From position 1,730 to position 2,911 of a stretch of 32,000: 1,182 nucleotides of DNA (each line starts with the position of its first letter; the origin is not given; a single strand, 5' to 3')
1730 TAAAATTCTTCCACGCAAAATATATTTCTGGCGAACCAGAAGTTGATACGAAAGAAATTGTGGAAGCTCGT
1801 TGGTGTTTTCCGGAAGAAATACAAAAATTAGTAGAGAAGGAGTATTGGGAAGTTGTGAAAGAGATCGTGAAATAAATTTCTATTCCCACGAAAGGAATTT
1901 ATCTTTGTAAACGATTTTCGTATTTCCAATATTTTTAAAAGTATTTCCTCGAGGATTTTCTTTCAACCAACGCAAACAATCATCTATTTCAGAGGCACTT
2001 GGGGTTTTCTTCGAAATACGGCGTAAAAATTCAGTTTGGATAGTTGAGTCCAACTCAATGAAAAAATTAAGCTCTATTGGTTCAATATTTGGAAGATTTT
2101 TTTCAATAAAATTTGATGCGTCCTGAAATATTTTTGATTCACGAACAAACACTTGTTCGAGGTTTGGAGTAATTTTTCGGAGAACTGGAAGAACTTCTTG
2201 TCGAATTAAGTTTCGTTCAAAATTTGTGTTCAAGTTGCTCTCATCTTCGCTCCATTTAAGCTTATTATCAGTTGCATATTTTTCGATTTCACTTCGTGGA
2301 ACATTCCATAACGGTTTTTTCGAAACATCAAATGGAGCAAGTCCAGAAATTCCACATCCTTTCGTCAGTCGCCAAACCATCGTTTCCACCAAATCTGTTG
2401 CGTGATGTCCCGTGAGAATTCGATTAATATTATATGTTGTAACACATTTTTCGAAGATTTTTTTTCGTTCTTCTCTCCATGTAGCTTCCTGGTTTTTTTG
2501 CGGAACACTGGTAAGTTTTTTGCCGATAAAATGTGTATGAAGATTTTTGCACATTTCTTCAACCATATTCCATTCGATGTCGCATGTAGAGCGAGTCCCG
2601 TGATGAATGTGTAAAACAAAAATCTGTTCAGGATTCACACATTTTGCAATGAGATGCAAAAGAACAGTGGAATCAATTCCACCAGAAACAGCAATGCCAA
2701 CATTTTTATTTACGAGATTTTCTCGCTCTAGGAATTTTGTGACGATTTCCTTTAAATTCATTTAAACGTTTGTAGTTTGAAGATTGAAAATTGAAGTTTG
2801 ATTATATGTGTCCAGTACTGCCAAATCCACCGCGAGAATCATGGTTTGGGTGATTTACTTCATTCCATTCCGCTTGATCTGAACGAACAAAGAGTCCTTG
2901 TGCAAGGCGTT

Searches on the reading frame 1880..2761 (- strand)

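Call 10: search_protein_families(library=pfam, proteins=[window:1880-2761:-], max_evalue=0.001)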
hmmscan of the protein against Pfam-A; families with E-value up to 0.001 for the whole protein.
window:1880-2761:- (293 aa): 3 families
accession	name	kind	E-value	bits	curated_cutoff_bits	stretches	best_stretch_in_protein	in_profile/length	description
PF01171.26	ATP_bind_3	-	2.1e-40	138.8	27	1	21-189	2-182/182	PP-loop family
PF01507.26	PAPS_reduct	-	2.8e-07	31.2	22.5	1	23-121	4-101/175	Phosphoadenosine phosphosulfate reductase domain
PF02540.23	NAD_synthase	-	0.00082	19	21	0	7-94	9-96/242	NAD synthase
